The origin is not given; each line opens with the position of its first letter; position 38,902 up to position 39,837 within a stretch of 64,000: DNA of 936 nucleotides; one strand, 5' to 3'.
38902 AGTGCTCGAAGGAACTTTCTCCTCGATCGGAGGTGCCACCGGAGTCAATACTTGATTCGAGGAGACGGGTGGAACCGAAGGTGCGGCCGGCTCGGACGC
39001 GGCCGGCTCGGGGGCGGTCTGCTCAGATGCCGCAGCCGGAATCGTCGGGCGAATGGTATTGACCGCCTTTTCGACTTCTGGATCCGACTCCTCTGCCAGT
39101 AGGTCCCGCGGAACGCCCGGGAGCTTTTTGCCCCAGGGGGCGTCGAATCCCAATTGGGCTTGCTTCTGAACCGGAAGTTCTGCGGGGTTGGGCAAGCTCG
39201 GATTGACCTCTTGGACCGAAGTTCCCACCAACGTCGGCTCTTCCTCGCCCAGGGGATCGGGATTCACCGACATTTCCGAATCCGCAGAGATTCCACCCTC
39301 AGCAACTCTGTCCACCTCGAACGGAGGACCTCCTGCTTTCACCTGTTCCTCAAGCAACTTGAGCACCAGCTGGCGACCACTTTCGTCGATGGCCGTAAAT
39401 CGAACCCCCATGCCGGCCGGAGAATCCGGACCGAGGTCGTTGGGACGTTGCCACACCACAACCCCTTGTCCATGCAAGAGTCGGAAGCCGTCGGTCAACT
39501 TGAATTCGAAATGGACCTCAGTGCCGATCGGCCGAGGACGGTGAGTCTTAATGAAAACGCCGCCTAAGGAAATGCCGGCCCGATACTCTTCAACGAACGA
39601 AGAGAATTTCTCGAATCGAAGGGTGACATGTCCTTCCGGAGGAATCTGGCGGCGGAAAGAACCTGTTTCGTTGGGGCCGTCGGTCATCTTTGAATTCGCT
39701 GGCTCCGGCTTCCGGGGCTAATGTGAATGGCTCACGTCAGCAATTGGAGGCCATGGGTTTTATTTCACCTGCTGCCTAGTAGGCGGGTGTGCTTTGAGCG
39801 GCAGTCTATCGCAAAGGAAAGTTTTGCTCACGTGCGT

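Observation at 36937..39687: PilZ (c-di-GMP receptor) fused through a long repeat-rich disordered linker and TM helix to a periplasmic AMIN domain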

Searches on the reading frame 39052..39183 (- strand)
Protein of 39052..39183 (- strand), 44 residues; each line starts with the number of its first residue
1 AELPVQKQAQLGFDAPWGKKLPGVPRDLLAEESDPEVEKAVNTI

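Call 77: find_homologous_proteins(query=A4, max_evalue=10)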
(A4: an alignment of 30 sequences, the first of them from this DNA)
Query A4 (30 sequences): 270 candidates shared short words with the query, none scored E <= 10.

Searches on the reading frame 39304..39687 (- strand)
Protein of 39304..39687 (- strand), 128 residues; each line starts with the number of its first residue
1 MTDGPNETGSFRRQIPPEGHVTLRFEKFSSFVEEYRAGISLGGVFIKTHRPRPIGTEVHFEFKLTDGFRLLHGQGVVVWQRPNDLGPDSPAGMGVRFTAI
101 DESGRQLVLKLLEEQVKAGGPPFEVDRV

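Call 31: search_solved_structures(query=A2, max_evalue=1, show_alignments=4)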
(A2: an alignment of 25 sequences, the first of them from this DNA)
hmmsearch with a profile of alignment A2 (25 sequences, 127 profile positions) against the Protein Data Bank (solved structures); distinct sequences matched with E-value up to 1: 5.
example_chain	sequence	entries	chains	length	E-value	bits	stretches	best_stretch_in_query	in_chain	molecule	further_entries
3dsg_A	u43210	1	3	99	0.00011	25.1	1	31-97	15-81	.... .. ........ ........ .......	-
4f48_B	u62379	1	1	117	0.00013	24.9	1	29-97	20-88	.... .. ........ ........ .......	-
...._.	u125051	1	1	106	0.00076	22.4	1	32-97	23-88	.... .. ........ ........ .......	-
3cnr_A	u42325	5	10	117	0.00095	22.1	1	32-97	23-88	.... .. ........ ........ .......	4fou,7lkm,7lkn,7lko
3zlp_A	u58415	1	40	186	0.83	12.6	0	47-82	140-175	THIOREDOXIN PEROXIDASE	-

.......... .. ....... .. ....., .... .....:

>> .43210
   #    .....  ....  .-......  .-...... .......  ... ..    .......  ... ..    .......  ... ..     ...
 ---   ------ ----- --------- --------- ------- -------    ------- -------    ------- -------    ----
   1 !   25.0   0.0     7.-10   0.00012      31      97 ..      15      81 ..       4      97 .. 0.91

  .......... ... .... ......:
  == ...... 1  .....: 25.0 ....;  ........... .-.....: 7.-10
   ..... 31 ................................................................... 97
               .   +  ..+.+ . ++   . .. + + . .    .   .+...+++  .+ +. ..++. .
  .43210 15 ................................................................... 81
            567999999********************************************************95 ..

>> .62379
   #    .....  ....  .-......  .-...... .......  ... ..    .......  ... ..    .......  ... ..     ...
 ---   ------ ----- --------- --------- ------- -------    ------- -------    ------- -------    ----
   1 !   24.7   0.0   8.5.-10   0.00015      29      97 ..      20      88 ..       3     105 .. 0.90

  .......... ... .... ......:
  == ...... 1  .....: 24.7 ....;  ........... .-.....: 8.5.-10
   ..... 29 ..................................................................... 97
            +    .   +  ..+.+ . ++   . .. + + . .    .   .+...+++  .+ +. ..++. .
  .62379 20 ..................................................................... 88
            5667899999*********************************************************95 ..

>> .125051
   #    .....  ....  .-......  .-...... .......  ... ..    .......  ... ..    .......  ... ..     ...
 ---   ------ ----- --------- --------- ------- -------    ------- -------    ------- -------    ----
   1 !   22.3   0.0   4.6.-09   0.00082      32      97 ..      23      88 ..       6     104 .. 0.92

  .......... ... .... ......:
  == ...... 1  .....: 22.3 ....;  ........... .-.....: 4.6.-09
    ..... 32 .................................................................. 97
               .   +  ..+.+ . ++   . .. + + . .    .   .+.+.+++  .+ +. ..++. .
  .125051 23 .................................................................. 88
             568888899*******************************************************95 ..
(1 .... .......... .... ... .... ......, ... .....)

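Call 33: find_related_loci(query=A2, collection=genome_contigs, flank=6000)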
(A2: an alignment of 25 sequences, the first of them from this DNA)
Query A2 (128 aa) in genome_contigs; peptide patterns used: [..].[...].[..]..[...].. (x = any residue, [..] = any of these).
57 stretches matched a pattern; 9 encode a relative of the query (tblastn E <= 1e-3); 9 distinct loci.
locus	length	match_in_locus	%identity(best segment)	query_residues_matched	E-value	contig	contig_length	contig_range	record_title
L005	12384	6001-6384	95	1-128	6e-81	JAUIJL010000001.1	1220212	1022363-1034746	MAG: Thermoanaerobaculia bacterium isolate Co_bin.310 NODE_15_length_1220212_cov_4.532323, whole genome shotgun sequence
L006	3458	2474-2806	77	18-128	2e-54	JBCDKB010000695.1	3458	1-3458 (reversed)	MAG: Acidobacteriota bacterium isolate P01_H01_bin.49 k141_21303_length_3458_cov_9.0000, whole genome shotgun sequence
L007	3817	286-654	67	2-128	3e-53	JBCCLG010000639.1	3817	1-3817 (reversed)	MAG: Acidobacteriota bacterium isolate P01_C01_bin.21 k141_307485_length_3817_cov_11.0433, whole genome shotgun sequence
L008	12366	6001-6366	57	7-128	5e-44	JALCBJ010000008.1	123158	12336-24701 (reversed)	MAG: Thermoanaerobaculia bacterium isolate IB1_shallow_metabat_bins_2.tsv.009 NODE_33_length_123158_cov_19.483051, whole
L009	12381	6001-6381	56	1-128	2e-43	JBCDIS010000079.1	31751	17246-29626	MAG: Acidobacteriota bacterium isolate P01_H01_bin.185 k141_3088254_length_31751_cov_18.0009, whole genome shotgun seque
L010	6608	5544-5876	59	17-127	1e-42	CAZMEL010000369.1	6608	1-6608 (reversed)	MAG TPA_asm: uncultured Thermoanaerobaculia bacterium isolate binchicken_co237_100 genome assembly, contig: NODE_6717_le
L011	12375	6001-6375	54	5-128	1e-40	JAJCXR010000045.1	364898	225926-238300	MAG: Acidobacteriota bacterium isolate OFTM328 OFTM328_44, whole genome shotgun sequence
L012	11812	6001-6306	52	25-126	2e-35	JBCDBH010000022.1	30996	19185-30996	MAG: Acidobacteriota bacterium isolate P01_F01_bin.79 k141_1342409_length_30996_cov_13.3327, whole genome shotgun sequen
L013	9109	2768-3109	48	16-126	4e-28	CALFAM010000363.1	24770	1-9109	MAG: uncultured bacterium isolate R1_Bin_Bin_46_1 genome assembly, contig: c_000003659216, whole genome shotgun sequence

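Call 38: predict_structure(alignment_id=A2)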
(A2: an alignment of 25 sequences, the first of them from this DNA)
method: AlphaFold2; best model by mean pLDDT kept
length: 128 residues; sequences in the alignment: 25
mean_pLDDT: 85.5   pTM: 0.75
mean pLDDT of the five models: 85.5, 83.5, 83.0, 82.0, 82.0
residues with pLDDT >= 90: 81; 70-90: 28; 50-70: 8; < 50: 11
segments of 3 or more residues with pLDDT < 50: 1-11
pLDDT, mean of each block of 10 residues (from residue 1): 44 62 94 91 93 94 95 96 89 96 93 86 79
secondary structure, 60 per line:
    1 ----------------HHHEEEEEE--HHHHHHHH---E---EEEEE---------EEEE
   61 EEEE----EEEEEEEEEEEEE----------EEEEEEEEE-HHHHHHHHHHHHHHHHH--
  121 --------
elements in order: E20-25 H28-35 E43-47 E57-64 E69-81 E92-100 H102-118

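Call 42: fold_search(model_id=the predicted structure, library=pdb)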
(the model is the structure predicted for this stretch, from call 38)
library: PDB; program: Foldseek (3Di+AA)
matches with E <= 10: 520; with E <= 0.001: 11
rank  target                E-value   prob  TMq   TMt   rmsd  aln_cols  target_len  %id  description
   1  3dsg_B                4.3e-06  1.00  0.51  0.63   4.6       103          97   27  XC1028 from Xanthomonas campestris Adopts a PilZ Domain-like Structure Yet with Trivial c-di-GMP Binding Activity (released 2009-05-19)
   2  7lkm_D                6.7e-06  1.00  0.54  0.62   4.2       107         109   25  The PilB(N-terminal_P70S mutant)-PilZ complex of the Type IV pilus from Xanthomonas citri (released 2021-08-11)
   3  4fou_D                7.2e-06  1.00  0.50  0.63   3.8        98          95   28  Structure of the PilZ-FimX(EAL domain)-c-di-GMP complex responsible for the regulation of bacterial Type IV pilus biog (released 2013-03-27)
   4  7lkn_C                8.1e-06  1.00  0.56  0.63   4.6       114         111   24  The PilB(N-terminal_P70S mutant)-PilZ complex (SeMet) (released 2021-08-11)
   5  4fou_C                1.4e-05  1.00  0.49  0.61   5.2       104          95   27  Structure of the PilZ-FimX(EAL domain)-c-di-GMP complex responsible for the regulation of bacterial Type IV pilus biog (released 2013-03-27)
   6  7lkm_C                1.6e-05  1.00  0.55  0.62   5.0       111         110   22  The PilB(N-terminal_P70S mutant)-PilZ complex of the Type IV pilus from Xanthomonas citri (released 2021-08-11)
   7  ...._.                2.2e-05  1.00  0.48  0.62   3.9        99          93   27  The PilZ(delta107-117)-FimX(GGDEF-EAL) complex from Xanthomonas citri (released 2021-08-11)
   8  3dsg_C                7.1e-05  1.00  0.49  0.62   4.2        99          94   27  XC1028 from Xanthomonas campestris Adopts a PilZ Domain-like Structure Yet with Trivial c-di-GMP Binding Activity (released 2009-05-19)
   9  3cnr_B                8.1e-05  1.00  0.49  0.63   3.9        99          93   27  Crystal Structure of PilZ (XAC1133) from Xanthomonas axonopodis pv citri (released 2009-03-31)
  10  3dsg_A                8.1e-05  1.00  0.47  0.59   4.6        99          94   27  XC1028 from Xanthomonas campestris Adopts a PilZ Domain-like Structure Yet with Trivial c-di-GMP Binding Activity (released 2009-05-19)
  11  3cnr_A                9.2e-05  1.00  0.47  0.62   4.2        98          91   28  Crystal Structure of PilZ (XAC1133) from Xanthomonas axonopodis pv citri (released 2009-03-31)
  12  5vx6_B                1.9e-02  1.00  0.47  0.31   3.7        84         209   17  Structure of Bacillus subtilis Inhibitor of motility (MotI/DgrA) (released 2017-11-22)
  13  5vx6_A                2.8e-02  0.99  0.45  0.29   3.9        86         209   17  Structure of Bacillus subtilis Inhibitor of motility (MotI/DgrA) (released 2017-11-22)
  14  3iuw_B                3.4e-02  0.87  0.33  0.45   5.7        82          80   17  Crystal structure of Activating signal cointegrator (NP_814290.1) from ENTEROCOCCUS FAECALIS V583 at 1.58 A resolution (released 2009-09-15)
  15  3iuw_A                4.1e-02  0.92  0.34  0.48   5.5        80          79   11  Crystal structure of Activating signal cointegrator (NP_814290.1) from ENTEROCOCCUS FAECALIS V583 at 1.58 A resolution (released 2009-09-15)
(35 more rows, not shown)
